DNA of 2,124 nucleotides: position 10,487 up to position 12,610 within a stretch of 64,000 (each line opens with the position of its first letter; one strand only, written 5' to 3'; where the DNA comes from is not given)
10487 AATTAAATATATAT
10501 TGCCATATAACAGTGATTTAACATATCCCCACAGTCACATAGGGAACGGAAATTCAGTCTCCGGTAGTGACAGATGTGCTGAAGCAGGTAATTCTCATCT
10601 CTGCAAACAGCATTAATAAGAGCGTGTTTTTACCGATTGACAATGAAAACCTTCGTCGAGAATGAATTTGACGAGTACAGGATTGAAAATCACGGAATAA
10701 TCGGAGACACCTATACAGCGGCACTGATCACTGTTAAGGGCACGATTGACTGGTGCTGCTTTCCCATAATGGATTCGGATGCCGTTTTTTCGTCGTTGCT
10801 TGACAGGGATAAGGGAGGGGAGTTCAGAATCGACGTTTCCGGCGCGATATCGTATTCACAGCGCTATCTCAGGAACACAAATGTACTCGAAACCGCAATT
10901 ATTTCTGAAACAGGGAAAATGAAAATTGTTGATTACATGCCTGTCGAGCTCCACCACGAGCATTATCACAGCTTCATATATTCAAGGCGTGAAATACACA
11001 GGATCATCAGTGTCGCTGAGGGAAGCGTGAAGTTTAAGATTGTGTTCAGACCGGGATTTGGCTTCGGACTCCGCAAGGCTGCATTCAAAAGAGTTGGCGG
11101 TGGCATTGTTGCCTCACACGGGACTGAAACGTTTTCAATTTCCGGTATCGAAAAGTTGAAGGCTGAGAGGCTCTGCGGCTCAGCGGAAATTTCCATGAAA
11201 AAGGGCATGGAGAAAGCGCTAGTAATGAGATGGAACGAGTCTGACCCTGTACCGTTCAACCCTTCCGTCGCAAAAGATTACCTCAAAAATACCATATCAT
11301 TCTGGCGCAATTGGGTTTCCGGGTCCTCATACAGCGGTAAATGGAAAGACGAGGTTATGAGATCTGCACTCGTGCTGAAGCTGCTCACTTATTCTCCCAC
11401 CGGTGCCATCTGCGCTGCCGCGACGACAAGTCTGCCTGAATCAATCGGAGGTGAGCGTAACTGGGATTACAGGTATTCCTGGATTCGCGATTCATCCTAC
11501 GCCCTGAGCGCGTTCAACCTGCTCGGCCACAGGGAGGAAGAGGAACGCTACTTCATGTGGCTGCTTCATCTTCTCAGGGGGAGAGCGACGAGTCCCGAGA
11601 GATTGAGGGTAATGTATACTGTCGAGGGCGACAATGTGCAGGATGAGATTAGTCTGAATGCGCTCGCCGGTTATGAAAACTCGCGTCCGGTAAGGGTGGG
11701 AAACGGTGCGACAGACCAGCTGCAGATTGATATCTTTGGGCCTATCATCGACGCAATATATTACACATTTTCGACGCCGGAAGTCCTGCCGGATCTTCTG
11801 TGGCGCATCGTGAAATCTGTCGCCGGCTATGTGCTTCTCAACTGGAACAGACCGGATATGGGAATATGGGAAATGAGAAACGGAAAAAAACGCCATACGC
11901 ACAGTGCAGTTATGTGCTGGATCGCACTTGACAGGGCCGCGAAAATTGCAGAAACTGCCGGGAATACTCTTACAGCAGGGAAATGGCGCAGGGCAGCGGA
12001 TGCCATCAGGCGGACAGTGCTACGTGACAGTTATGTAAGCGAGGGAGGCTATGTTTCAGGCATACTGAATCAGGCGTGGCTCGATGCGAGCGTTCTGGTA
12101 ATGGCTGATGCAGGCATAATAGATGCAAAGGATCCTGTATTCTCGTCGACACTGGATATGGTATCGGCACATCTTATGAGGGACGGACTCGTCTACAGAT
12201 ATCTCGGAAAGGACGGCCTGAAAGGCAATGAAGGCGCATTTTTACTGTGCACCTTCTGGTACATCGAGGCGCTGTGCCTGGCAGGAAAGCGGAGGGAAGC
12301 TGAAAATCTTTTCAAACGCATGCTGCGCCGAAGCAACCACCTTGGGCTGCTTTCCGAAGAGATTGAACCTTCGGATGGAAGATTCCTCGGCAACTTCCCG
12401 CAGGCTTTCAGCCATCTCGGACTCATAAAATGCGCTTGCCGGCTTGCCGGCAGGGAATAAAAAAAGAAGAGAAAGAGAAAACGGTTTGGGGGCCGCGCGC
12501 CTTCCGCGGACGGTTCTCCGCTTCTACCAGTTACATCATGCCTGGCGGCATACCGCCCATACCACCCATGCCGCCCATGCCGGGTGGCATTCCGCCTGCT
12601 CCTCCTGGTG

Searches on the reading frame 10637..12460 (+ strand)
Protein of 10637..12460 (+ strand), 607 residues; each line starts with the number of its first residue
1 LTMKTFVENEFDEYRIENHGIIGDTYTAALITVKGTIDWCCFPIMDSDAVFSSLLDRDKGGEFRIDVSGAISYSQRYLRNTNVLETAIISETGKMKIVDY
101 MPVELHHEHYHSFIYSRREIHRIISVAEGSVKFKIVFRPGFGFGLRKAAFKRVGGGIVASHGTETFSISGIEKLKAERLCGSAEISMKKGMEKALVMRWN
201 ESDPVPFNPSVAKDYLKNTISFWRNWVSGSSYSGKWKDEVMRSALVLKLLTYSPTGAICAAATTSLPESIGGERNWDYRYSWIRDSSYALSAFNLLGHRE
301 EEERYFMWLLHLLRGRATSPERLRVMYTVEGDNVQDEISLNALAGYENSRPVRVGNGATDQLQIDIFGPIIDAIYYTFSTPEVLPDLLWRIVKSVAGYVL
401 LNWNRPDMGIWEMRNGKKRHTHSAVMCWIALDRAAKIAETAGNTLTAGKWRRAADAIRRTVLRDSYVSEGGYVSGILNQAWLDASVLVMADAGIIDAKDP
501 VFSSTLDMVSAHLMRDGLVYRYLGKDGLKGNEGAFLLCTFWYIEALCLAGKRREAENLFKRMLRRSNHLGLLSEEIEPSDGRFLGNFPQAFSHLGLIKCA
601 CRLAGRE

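Call 5: search_protein_families(library=pfam, proteins=[window:10637-12460:+], max_evalue=0.1)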
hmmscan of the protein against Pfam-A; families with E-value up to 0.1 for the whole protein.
window:10637-12460:+ (607 aa): 4 families
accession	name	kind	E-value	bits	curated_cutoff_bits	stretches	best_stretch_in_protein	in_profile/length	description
PF00723.27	Glyco_hydro_15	-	4.2e-69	233.9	22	1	237-600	4-426/427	Glycosyl hydrolases family 15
PF19291.4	TREH_N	-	8.6e-16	58.3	23.1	1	14-158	13-143/211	Trehalase-like, N-terminal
PF01535.26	PPR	-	0.033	14.9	25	1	543-565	7-29/31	PPR repeat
PF12854.13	PPR_1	-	0.096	12.9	23.8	0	543-562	14-33/34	PPR repeat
